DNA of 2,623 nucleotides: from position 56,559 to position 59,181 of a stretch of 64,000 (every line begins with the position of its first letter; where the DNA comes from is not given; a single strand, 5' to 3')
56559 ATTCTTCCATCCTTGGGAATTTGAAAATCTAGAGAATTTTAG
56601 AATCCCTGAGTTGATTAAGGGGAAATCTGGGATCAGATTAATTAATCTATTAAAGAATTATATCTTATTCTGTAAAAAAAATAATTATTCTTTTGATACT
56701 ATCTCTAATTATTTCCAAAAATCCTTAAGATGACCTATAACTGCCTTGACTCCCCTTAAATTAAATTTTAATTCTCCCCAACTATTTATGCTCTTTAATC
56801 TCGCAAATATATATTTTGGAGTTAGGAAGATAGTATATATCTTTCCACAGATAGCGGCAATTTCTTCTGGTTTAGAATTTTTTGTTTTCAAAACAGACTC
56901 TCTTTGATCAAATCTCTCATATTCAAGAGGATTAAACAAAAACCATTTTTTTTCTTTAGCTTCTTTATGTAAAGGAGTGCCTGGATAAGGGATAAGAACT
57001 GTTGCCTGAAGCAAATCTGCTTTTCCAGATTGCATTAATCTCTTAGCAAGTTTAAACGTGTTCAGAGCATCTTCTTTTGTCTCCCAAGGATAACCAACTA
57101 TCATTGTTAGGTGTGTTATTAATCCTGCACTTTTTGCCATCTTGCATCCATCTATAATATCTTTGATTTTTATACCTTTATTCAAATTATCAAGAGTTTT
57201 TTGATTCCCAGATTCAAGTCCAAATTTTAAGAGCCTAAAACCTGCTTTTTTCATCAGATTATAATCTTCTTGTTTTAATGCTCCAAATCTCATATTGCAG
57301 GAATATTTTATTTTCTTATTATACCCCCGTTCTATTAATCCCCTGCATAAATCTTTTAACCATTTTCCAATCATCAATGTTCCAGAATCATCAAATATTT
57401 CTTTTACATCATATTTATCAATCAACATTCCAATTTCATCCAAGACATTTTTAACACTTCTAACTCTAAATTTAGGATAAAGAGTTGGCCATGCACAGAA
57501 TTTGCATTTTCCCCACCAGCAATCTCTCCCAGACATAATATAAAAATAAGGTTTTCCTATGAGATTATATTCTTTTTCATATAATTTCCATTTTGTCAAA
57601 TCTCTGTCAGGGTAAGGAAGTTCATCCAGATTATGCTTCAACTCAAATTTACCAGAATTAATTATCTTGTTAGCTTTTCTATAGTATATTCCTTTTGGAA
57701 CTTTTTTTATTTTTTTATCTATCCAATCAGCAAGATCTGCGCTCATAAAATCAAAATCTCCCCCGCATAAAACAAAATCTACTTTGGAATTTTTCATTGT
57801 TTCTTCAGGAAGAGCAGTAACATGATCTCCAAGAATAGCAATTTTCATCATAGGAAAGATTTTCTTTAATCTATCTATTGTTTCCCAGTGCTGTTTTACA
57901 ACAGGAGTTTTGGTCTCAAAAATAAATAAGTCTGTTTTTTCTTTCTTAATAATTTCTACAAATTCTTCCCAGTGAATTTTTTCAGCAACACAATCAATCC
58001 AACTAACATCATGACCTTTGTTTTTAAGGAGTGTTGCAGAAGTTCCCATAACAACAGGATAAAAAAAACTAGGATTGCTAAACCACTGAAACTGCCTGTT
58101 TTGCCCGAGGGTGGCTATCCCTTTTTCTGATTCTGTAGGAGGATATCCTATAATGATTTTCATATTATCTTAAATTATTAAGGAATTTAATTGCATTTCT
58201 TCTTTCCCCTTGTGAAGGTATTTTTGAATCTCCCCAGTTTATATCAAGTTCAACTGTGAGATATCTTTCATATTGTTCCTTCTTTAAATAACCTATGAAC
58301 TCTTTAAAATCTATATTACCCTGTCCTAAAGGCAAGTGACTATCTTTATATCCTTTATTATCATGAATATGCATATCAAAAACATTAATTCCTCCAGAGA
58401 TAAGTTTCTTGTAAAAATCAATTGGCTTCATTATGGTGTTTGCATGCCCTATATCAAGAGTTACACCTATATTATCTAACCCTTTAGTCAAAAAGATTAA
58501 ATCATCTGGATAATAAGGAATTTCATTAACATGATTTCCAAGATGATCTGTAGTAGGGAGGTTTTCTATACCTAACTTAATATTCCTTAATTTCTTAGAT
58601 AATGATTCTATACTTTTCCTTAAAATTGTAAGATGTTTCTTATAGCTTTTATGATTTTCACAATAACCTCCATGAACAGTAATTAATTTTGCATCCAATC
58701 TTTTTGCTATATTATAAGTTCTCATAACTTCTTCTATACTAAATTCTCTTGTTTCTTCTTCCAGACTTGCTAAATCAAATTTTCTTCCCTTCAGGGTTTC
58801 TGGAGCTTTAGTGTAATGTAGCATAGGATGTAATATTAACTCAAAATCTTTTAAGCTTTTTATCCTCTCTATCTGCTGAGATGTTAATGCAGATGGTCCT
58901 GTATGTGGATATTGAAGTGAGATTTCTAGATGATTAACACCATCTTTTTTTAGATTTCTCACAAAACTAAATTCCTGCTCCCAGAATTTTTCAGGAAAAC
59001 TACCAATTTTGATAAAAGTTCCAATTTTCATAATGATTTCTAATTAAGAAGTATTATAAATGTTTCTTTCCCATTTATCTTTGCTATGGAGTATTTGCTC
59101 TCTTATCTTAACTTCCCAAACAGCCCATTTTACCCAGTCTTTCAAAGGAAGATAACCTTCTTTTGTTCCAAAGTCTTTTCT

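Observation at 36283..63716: Very large surface-glycan locus with three cobalamin-dependent radical SAM enzymes, one SPASM radical SAM and two SAM methyltransferases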

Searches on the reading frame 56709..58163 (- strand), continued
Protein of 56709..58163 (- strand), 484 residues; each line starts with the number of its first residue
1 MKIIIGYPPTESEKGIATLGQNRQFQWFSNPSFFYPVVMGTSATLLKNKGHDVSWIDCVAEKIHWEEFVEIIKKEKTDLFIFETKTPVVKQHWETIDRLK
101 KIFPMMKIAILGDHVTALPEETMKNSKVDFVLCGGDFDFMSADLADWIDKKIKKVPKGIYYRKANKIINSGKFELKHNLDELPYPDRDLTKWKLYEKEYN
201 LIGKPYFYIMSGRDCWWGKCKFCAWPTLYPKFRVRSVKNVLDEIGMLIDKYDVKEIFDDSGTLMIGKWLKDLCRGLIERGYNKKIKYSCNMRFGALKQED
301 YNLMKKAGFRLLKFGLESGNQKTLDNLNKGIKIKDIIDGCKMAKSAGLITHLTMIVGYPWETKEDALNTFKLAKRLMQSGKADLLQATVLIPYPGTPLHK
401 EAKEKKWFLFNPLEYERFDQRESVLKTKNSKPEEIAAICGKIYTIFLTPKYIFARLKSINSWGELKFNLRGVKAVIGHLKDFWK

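Call 33: get_annotated_region(hit=H2, flank=8000)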
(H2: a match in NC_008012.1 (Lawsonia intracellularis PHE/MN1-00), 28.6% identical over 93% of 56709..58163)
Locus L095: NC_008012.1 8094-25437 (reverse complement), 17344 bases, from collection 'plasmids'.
description: Lawsonia intracellularis PHE/MN1-00 plasmid 1, complete sequence
organism: Lawsonia intracellularis PHE/MN1-00 (NCBI taxid 363253)
taxonomy: Bacteria; Thermodesulfobacteriota; Desulfovibrionia; Desulfovibrionales; Desulfovibrionaceae; Lawsonia; Lawsonia intracellularis; Lawsonia intracellularis PHE/MN1-00
host: -; source: Sus scrofa; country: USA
typing (MOB-suite, as given by PLSDB): non-mobilizable; replicon rep_cluster_1701
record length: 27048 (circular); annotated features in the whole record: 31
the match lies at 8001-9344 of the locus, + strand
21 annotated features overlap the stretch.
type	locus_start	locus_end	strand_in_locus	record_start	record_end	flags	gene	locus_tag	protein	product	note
CDS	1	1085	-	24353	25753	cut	-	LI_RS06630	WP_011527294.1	DUF2142 domain-containing protein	-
CDS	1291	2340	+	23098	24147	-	-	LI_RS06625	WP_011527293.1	hypothetical protein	-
CDS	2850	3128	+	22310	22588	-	-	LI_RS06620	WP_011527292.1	type II toxin-antitoxin system Phd/YefM family antitoxin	-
CDS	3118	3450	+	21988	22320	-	-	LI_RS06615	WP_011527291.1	type II toxin-antitoxin system RelE/ParE family toxin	GO:0030541 - plasmid partitioning [Evidence IEA]; GO:0051290 - protein heterotetramerization [Evidence IEA]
CDS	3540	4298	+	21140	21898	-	-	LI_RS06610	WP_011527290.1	glycosyltransferase family 2 protein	-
CDS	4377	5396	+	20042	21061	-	galE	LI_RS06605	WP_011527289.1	UDP-glucose 4-epimerase GalE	GO:0006012 - galactose metabolic process [Evidence IEA]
CDS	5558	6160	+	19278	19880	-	-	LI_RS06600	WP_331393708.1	glycosyltransferase family 2 protein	-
CDS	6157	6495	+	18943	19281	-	-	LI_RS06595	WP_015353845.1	DUF2304 family protein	-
CDS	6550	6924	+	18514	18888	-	-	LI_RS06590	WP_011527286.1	DUF2304 domain-containing protein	-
CDS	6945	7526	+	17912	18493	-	-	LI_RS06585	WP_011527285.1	SIS domain-containing protein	-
CDS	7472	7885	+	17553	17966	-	-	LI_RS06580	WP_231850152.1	hypothetical protein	-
CDS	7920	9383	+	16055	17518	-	-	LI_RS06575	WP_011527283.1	radical SAM protein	-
CDS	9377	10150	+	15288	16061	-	-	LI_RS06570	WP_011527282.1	class I SAM-dependent methyltransferase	-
CDS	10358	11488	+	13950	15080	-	-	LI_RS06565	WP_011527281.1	radical SAM protein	-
CDS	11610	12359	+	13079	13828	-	-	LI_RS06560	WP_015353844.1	class I SAM-dependent methyltransferase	-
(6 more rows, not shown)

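Call 58: predict_structure(alignment_id=A1)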
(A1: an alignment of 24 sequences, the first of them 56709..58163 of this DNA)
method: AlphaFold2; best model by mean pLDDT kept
length: 484 residues; sequences in the alignment: 24
mean_pLDDT: 76.1   pTM: 0.79
mean pLDDT of the five models: 76.1, 71.2, 65.3, 63.3, 61.9
residues with pLDDT >= 90: 154; 70-90: 171; 50-70: 94; < 50: 65
segments of 3 or more residues with pLDDT < 50: 25-32, 200-202, 217-219, 224-230, 416-425, 432-448, 473-484
pLDDT, mean of each block of 10 residues (from residue 1): 93 70 50 65 95 92 93 96 82 94 97 78 93 85 92 86 90 81 88 67 63 62 47 84 91 81 76 97 89 84 94 81 74 87 91 75 78 79 72 60 71 49 47 42 43 57 57 47 39
secondary structure, 60 per line:
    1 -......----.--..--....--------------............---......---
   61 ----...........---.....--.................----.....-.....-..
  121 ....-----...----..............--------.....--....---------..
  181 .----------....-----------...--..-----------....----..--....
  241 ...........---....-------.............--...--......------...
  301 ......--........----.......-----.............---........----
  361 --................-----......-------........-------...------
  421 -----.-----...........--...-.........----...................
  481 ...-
elements in order: E2-7 H19-22 H37-48 E52-57 H65-75 E79-83 H86-102 E107-111 H113-117 H119-124 E130-132 H137-150 E159-163 E166-169 H192-195 E207-209 H225-228 H237-251 E255-258 H266-278 E286-291 H298-306 E309-316 H321-327 H333-345 E349-356 H363-378 E384-389 H397-404 H432-442 E445-447 H449-457 H462-483

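Call 61: fold_search(model_id=the predicted structure, library=pdb)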
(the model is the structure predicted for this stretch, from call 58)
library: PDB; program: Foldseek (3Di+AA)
matches with E <= 10: 1763; with E <= 0.001: 68
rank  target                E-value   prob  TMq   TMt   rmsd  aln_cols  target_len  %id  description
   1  9ccb                  1.7e-16  1.00  0.60  0.69   6.9       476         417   17  X-ray crystal structure of methyl-coenzyme M reductase glutamine methylase (MgmA) from Methanothermobacter marburgensis  (released 2025-01-01)
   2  6fd2_B                8.6e-16  1.00  0.61  0.65   8.8       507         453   16  Radical SAM 1,2-diol dehydratase AprD4 in complex with its substrate paromamine (released 2018-01-17)
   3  6wtf_A                1.9e-15  1.00  0.62  0.56   5.5       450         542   15  Structure of radical S-adenosylmethionine methyltransferase, TsrM, from Kitasatospora setae with tryptophan substrate  (released 2020-12-23)
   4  6wte_A                3.4e-15  1.00  0.61  0.53   6.4       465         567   14  Structure of radical S-adenosylmethionine methyltransferase, TsrM, from Kitasatospora setae with cobalamin and [4Fe-4S (released 2020-12-23)
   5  6wtf_B                4.0e-15  1.00  0.61  0.56   5.5       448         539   16  Structure of radical S-adenosylmethionine methyltransferase, TsrM, from Kitasatospora setae with tryptophan substrate  (released 2020-12-23)
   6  6fd2_A                4.8e-15  1.00  0.63  0.67   8.7       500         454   16  Radical SAM 1,2-diol dehydratase AprD4 in complex with its substrate paromamine (released 2018-01-17)
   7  5ul4                  6.4e-15  1.00  0.62  0.42  14.2       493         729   14  Structure of Cobalamin-dependent S-adenosylmethionine radical enzyme OxsB with aqua-cobalamin and S-adenosylmethionine b (released 2017-04-19)
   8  6wte_B                1.0e-14  1.00  0.61  0.56   5.1       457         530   15  Structure of radical S-adenosylmethionine methyltransferase, TsrM, from Kitasatospora setae with cobalamin and [4Fe-4S (released 2020-12-23)
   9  5ul3                  2.3e-14  1.00  0.62  0.42  10.8       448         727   16  Structure of Cobalamin-dependent S-adenosylmethionine radical enzyme OxsB with aqua-cobalamin bound (released 2017-04-19)
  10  5ul2                  4.0e-14  1.00  0.59  0.41  14.2       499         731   14  Structure of Apo, SeMet-labeled Cobalamin-dependent S-adenosylmethionine radical enzyme OxsB (released 2017-04-19)
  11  9n1d                  2.0e-12  1.00  0.56  0.45   6.5       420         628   16  Crystal structure of CysS from Corallococcus sp. CA054B with 5'-deoxyadenosine and methionine bound (released 2026-01-28)
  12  9n1c                  3.1e-12  1.00  0.56  0.45   6.4       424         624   15  Crystal structure of CysS from Corallococcus sp. CA054B with 5'-deoxyadenosine, methionine, and pantetheinylated 3-ethox (released 2026-01-28)
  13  7kdx_A                6.3e-12  1.00  0.59  0.45   4.8       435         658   17  Crystal structure of Streptomyces tokunonesis TokK with hydroxycobalamin, 5'-deoxyadenosine, and methionine (released 2022-01-12)
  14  9n1b                  6.6e-12  1.00  0.57  0.45   6.1       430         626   15  Crystal structure of CysS from Corallococcus sp. CA054B with 5'-deoxyadenosine, methionine, and pantetheinylated 3-metho (released 2026-01-28)
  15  7kdy_A                1.0e-11  1.00  0.60  0.45   4.8       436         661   16  Crystal structure of Streptomyces tokunonesis TokK with hydroxycobalamin, 5'-deoxyadenosine, methionine, and (2R)-pant (released 2022-01-12)
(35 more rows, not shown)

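Call 64: search_protein_representatives(protein=window:56709-58163:-)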
Query: 484 residues. Proteins with E-value up to 0.001 (for the whole library): 37914; up to 1e-10: 19135; up to 1e-30: 1480. The best 150 are listed.
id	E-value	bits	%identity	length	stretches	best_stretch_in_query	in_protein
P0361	1.7e-172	591.2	54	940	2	221-484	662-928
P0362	1.3e-168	578.4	49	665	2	143-482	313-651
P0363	9.2e-156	536.0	53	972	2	220-482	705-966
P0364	5.0e-150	517.1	50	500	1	1-484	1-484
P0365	5.7e-141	487.2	49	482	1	5-482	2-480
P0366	1.3e-130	453.1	47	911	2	217-482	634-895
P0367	5.4e-128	444.4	49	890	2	220-482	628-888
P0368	8.9e-123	427.2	52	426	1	1-389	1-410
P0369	1.6e-115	403.3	44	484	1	13-476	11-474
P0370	4.6e-110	385.3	44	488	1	6-476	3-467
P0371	1.5e-106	373.7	45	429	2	186-480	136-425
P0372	4.2e-103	362.3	38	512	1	1-482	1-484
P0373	1.6e-102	360.4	37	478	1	7-482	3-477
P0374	2.2e-102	360.0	47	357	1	128-482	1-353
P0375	8.6e-102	358.0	42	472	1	1-473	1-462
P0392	1.3e-72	261.8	50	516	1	220-478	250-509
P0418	1.8e-56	208.5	30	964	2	1-436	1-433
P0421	1.4e-55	205.6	31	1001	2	33-430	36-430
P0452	8.0e-49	183.3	30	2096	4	68-375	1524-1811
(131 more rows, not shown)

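Call 65: search_protein_families(library=pfam, proteins=[P0361, P0362, P0363, P0366, P0367, P0392, P0418, P0421, P0452], max_evalue=0.00001)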
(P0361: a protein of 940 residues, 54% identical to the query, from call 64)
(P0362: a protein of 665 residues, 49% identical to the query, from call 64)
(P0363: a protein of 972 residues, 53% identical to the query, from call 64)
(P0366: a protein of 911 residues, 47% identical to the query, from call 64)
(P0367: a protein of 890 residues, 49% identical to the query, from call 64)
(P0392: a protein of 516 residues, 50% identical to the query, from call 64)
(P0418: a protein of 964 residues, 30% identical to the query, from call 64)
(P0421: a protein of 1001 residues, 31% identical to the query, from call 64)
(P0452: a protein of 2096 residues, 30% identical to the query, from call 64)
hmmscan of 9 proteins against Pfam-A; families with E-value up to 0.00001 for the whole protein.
P0361 (940 aa): 3 families
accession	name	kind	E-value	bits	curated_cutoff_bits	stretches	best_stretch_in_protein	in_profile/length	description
PF14890.11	Intein_splicing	-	1.2e-13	51.6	35.8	1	244-657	11-149/155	Intein splicing domain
PF04055.27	Radical_SAM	-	1.3e-08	35.7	29.5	1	673-816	22-165/166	Radical SAM superfamily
PF14528.11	LAGLIDADG_3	-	3.6e-07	30.8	22.5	0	526-603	2-76/82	LAGLIDADG-like domain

P0362 (665 aa): 2 families
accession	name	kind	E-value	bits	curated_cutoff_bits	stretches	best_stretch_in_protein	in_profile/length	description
PF04055.27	Radical_SAM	-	4.9e-11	43.5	29.5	1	398-541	22-165/166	Radical SAM superfamily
PF14890.11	Intein_splicing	-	2.9e-09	37.4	35.8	1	244-384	11-151/155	Intein splicing domain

P0363 (972 aa): 6 families
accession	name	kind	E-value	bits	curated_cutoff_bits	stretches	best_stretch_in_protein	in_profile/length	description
PF14528.11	LAGLIDADG_3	-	1.8e-16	60.6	22.5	1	571-649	2-77/82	LAGLIDADG-like domain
PF04055.27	Radical_SAM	-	5.6e-14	53.1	29.5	1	716-857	22-163/166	Radical SAM superfamily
PF14890.11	Intein_splicing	-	1.4e-10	41.6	35.8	1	278-700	10-148/155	Intein splicing domain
PF02310.24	B12-binding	-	2.8e-08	34.1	32.1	1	59-153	18-111/121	B12 binding domain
PF02796.21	HTH_7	-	1.1e-07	32.3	23.8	1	392-430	4-42/45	Helix-turn-helix domain of resolvase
PF01079.26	Hint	-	1.4e-06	28.5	29.7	1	260-382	9-134/213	Hint module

P0366 (911 aa): 4 families
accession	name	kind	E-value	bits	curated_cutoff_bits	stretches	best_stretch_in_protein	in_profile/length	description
PF04055.27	Radical_SAM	-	4.4e-19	69.7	29.5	1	636-788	10-165/166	Radical SAM superfamily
PF14528.11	LAGLIDADG_3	-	1e-10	42.1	22.5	1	418-471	3-56/82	LAGLIDADG-like domain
PF02310.24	B12-binding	-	4.7e-10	39.8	32.1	1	42-136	18-111/121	B12 binding domain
PF14890.11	Intein_splicing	-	1.4e-08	35.1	35.8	1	253-617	38-155/155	Intein splicing domain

P0367 (890 aa): 4 families
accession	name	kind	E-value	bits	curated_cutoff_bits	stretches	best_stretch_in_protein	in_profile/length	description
PF14528.11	LAGLIDADG_3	-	1.7e-10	41.4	22.5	1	493-558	3-65/82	LAGLIDADG-like domain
PF02310.24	B12-binding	-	1.3e-09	38.4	32.1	1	41-134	19-111/121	B12 binding domain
PF04055.27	Radical_SAM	-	5.1e-08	33.7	29.5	1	637-781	22-165/166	Radical SAM superfamily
PF14890.11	Intein_splicing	-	8.3e-06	26.1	35.8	0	326-628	81-153/155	Intein splicing domain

P0392 (516 aa): 2 families
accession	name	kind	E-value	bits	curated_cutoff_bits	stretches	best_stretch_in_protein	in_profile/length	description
PF14528.11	LAGLIDADG_3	-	3e-14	53.5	22.5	1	113-190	1-73/82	LAGLIDADG-like domain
PF04055.27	Radical_SAM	-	6.3e-13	49.7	29.5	1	260-406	21-166/166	Radical SAM superfamily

P0418 (964 aa): 3 families
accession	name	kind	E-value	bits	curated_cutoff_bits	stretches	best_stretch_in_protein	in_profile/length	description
PF04055.27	Radical_SAM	-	7.4e-39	134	29.5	2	714-874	4-166/166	Radical SAM superfamily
PF02310.24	B12-binding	-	3.7e-15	56.3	32.1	1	39-146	14-120/121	B12 binding domain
PF19864.5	Radical_SAM_N2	-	2.3e-06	27.6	29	0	609-660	80-129/151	Radical SAM proteins, N-terminal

P0421 (1001 aa): 2 families
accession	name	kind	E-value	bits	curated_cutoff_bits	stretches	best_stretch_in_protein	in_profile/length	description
PF04055.27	Radical_SAM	-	4.7e-43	147.7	29.5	2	213-378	1-166/166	Radical SAM superfamily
PF02310.24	B12-binding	-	1.1e-14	54.8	32.1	0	611-688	43-120/121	B12 binding domain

P0452 (2096 aa): 3 families
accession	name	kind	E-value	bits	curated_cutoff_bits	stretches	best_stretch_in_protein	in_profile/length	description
PF04055.27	Radical_SAM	-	3.2e-77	258.8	29.5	4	219-382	3-166/166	Radical SAM superfamily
PF02310.24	B12-binding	-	9e-47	158.3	32.1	4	1054-1124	49-120/121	B12 binding domain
PF19864.5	Radical_SAM_N2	-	1.8e-15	57.1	29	0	1088-1135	89-132/151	Radical SAM proteins, N-terminal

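Call 69: search_protein_families(library=ncbifam, alignment_id=A2, max_evalue=1e-100)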
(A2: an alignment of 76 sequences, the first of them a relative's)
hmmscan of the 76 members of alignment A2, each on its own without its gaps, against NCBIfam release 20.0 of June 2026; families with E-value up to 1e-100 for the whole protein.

A. member 1, P0393 (485 aa): 0 families

B. families by the number of members that match (of 76 scanned): 1 family
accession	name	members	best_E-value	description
TIGR03471.1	HpnJ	6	5.9e-141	hopanoid biosynthesis associated radical SAM protein HpnJ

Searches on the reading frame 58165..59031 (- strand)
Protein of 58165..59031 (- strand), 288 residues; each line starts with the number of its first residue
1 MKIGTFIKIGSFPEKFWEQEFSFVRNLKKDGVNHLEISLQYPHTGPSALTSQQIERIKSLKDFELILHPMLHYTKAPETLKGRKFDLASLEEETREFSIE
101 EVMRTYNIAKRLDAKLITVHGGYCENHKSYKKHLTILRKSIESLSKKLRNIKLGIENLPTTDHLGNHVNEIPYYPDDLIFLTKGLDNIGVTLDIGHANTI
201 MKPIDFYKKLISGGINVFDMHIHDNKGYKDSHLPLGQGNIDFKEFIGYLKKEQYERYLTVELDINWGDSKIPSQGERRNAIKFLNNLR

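Call 6: search_protein_families(library=pfam, proteins=[window:58165-59031:-], max_evalue=0.01)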
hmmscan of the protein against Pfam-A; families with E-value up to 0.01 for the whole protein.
window:58165-59031:- (288 aa): 2 families
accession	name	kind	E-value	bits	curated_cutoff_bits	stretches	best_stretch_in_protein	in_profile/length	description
PF01261.30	AP_endonuc_2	-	2e-30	106.8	31.1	1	25-285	2-247/249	Xylose isomerase-like TIM barrel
PF16154.11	DUF4862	-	0.0095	15.9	25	0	20-116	15-106/291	Domain of unknown function (DUF4862)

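Call 11: search_protein_families(library=ncbifam, proteins=[window:58165-59031:-], max_evalue=0.001)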
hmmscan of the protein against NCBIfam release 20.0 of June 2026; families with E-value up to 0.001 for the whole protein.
window:58165-59031:- (288 aa): 9 families
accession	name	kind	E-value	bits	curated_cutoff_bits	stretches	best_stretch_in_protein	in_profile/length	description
NF007360.0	PRK09856.1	equivalog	1.7e-12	47.5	305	1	24-264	19-250/276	fructoselysine 3-epimerase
NF009688.0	PRK13209.1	subfamily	1.3e-09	37.5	317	1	83-285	82-274/286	L-ribulose-5-phosphate 3-epimerase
NF041277.1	coba_remo_CbiR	equivalog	1.5e-07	31.2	105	1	87-262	72-234/249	cobamide remodeling phosphodiesterase CbiR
NF041099.2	keto_glucon_epim_IolO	equivalog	8.1e-07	28.6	300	1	87-262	80-246/269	5-keto-L-gluconate epimerase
TIGR03234.1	OH-pyruv-isom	equivalog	8.3e-07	28.6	353.45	1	28-261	24-239/254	hydroxypyruvate isomerase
TIGR00587.1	nfo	subfamily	1.6e-06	27.6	129.65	1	87-255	76-253/279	deoxyribonuclease IV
NF002198.0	PRK01060.1-3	equivalog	2.2e-05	24.2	244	1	86-245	64-221/253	deoxyribonuclease IV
NF009689.0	PRK13210.1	subfamily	3.7e-05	23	200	1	83-269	78-260/286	L-ribulose-5-phosphate 3-epimerase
TIGR00542.1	hxl6Piso_put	equivalog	0.00011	21.6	272.15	1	83-262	77-249/279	L-ribulose-5-phosphate 3-epimerase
